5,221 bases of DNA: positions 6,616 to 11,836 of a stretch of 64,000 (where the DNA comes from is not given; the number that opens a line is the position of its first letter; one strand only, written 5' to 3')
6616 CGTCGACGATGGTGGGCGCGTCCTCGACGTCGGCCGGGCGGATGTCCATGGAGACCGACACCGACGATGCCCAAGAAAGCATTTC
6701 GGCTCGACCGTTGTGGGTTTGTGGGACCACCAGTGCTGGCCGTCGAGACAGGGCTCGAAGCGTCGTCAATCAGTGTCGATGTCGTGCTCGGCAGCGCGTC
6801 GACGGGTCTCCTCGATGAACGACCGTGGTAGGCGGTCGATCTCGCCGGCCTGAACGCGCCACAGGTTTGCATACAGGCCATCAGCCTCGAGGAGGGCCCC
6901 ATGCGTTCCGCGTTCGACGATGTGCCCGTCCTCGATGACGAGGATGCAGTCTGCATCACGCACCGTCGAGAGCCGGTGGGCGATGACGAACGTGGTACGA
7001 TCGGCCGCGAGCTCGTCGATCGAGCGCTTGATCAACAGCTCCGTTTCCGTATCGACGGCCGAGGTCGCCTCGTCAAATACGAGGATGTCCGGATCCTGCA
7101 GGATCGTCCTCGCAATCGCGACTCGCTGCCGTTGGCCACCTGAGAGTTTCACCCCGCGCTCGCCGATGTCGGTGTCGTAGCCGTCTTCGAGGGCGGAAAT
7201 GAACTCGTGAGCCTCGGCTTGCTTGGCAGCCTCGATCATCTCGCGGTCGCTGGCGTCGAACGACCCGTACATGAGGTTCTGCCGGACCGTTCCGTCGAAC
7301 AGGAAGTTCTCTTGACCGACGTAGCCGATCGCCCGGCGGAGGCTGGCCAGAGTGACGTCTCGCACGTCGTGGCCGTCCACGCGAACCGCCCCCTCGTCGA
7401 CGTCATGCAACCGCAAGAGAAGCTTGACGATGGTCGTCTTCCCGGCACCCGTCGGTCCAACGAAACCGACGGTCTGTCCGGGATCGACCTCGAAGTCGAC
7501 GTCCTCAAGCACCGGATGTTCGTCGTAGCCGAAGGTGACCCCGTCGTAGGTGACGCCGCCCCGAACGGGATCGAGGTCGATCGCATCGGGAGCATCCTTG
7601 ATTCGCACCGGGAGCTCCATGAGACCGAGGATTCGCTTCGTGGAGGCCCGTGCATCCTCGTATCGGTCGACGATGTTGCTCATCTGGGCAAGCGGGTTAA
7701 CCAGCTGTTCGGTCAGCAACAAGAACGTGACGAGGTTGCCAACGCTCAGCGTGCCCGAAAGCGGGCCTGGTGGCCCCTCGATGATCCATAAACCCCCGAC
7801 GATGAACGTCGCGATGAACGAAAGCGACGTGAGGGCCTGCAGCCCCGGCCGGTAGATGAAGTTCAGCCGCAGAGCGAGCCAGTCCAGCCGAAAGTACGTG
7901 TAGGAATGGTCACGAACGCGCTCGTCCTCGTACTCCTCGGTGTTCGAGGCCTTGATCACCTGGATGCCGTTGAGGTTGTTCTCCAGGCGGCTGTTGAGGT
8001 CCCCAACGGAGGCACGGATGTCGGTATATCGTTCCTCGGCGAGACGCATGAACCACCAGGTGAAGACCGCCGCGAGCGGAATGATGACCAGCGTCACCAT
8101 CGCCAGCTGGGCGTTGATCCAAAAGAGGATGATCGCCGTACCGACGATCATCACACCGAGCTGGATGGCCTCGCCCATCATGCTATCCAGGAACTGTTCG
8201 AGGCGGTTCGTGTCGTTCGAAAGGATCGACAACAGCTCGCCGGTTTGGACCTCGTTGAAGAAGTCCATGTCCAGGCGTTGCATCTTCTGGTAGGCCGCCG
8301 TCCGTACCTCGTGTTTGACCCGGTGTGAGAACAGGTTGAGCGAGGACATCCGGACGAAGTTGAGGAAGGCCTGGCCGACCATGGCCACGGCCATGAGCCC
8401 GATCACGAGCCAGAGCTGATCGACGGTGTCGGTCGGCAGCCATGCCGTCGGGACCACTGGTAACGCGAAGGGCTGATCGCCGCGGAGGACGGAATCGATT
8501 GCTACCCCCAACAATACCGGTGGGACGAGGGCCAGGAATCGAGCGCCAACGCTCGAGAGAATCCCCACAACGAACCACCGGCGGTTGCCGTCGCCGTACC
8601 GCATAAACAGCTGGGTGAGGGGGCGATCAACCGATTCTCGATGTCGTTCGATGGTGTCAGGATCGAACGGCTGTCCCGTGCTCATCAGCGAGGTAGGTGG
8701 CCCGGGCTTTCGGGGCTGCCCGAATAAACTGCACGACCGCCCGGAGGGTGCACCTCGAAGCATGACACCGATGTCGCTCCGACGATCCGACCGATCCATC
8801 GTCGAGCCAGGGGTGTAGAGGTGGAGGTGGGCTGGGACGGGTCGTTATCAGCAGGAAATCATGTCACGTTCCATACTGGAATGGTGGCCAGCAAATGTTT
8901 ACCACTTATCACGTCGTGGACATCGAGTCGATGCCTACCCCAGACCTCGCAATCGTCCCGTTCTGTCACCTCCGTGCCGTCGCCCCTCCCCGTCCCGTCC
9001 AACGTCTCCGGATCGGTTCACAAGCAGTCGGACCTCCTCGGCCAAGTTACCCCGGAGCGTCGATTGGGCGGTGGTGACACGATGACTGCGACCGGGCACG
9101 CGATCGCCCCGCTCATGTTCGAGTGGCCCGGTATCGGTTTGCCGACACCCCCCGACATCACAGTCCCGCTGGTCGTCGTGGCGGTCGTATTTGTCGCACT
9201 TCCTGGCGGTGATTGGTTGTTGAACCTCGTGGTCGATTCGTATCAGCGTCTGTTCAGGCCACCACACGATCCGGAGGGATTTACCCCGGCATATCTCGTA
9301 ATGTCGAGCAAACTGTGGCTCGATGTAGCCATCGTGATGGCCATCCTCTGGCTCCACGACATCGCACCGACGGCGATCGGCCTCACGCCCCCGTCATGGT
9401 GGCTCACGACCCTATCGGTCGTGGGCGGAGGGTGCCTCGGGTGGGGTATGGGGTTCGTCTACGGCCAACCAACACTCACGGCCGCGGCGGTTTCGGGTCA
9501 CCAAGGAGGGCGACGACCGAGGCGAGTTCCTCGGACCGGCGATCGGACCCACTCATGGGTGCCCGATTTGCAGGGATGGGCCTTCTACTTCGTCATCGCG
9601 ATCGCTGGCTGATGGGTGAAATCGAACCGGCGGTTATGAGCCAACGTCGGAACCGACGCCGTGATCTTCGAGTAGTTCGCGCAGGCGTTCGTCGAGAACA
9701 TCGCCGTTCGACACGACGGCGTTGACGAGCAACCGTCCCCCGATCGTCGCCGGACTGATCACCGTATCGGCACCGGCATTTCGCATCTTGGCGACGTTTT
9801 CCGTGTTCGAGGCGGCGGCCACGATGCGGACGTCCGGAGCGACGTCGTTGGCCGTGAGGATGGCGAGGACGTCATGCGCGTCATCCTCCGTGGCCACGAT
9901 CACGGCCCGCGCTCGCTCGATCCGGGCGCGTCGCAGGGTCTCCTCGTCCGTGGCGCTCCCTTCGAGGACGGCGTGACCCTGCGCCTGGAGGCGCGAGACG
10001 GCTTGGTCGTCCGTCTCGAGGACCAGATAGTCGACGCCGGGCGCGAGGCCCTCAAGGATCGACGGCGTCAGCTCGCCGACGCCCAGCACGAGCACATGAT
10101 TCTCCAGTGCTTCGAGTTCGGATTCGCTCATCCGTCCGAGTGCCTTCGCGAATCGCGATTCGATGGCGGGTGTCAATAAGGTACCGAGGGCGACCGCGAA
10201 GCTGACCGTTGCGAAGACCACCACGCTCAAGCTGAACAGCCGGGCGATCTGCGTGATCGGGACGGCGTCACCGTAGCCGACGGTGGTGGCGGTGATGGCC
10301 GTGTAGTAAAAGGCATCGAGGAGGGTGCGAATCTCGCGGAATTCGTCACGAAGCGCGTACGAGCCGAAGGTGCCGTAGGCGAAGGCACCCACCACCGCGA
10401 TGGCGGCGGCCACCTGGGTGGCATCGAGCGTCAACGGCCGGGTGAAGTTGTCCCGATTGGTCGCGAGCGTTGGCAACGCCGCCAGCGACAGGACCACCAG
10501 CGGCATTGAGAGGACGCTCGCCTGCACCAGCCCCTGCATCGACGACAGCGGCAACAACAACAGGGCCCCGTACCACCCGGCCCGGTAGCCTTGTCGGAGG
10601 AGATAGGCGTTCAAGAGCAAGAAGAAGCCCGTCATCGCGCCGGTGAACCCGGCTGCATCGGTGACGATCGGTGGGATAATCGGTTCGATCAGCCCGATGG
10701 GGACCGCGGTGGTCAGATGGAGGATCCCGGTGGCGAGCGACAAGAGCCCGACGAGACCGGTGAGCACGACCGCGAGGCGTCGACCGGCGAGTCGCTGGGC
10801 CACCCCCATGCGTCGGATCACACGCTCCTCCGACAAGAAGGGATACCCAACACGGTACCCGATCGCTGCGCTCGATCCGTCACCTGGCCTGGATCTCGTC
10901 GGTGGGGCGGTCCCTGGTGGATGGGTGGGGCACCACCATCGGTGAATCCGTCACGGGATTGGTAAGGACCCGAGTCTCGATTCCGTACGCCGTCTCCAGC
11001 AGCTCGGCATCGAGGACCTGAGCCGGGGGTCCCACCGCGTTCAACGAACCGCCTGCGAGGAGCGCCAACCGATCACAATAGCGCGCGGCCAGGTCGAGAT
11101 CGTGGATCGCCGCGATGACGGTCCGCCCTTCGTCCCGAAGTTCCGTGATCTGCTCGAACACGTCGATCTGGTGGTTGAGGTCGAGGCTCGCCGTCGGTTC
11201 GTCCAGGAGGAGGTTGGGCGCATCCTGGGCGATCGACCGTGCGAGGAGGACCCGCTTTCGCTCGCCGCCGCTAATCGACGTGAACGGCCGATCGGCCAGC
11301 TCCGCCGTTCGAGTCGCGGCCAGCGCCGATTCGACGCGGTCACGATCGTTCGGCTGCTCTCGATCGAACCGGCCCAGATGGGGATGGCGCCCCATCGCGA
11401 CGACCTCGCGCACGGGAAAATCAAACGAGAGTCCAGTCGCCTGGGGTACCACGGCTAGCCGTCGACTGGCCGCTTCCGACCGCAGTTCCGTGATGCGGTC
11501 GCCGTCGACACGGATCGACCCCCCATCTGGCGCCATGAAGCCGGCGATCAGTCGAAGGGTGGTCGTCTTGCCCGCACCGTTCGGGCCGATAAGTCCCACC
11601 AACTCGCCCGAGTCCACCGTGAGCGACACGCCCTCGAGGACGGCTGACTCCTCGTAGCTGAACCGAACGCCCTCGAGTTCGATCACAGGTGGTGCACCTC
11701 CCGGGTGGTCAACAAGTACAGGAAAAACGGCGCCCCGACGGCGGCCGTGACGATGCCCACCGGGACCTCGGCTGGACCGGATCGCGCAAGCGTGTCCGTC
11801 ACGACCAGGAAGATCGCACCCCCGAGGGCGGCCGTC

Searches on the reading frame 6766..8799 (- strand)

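Call 45: search_protein_families(library=pfam, proteins=[window:6766-8799:-], max_evalue=0.00001)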
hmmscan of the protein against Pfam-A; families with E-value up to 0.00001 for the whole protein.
window:6766-8799:- (677 aa): 2 families
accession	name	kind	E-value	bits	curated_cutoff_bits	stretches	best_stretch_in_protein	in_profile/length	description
PF00664.28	ABC_membrane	-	2.7e-48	165.4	28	1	77-370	2-274/274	ABC transporter transmembrane region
PF00005.33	ABC_tran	-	6.3e-34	118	25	1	431-580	1-137/137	ABC transporter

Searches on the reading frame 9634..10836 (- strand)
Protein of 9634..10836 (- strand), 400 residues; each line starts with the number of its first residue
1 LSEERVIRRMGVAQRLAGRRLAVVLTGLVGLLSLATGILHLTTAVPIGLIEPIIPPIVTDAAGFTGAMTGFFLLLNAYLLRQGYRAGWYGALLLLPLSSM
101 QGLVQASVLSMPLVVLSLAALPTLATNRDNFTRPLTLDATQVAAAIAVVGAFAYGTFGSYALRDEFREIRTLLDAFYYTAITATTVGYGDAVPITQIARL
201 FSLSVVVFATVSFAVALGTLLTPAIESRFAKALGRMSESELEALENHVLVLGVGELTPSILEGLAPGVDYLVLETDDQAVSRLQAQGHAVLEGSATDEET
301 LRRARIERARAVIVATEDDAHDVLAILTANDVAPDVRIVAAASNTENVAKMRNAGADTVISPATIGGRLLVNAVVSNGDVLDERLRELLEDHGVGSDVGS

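Call 45: search_protein_families(library=pfam, proteins=[window:9634-10836:-], max_evalue=0.00001)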
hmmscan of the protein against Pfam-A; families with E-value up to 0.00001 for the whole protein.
window:9634-10836:- (400 aa): 2 families
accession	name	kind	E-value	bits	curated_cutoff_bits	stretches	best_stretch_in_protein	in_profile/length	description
PF02254.24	TrkA_N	-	1.8e-27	96.4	23.8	1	248-362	1-116/116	TrkA-N domain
PF07885.22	Ion_trans_2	-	2.6e-13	50.1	22.5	1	151-221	6-74/79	Ion channel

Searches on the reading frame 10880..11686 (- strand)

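Call 45: search_protein_families(library=pfam, proteins=[window:10880-11686:-], max_evalue=0.00001)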
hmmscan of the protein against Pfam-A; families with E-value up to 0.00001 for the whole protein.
window:10880-11686:- (268 aa): 2 families
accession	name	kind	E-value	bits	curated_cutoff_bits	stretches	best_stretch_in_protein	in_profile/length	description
PF00005.33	ABC_tran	-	2.3e-32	112.9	25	1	17-166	1-137/137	ABC transporter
PF13304.12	AAA_21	-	6.4e-07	30.2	27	0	30-50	2-22/304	AAA domain, putative AbiEii toxin, Type IV TA system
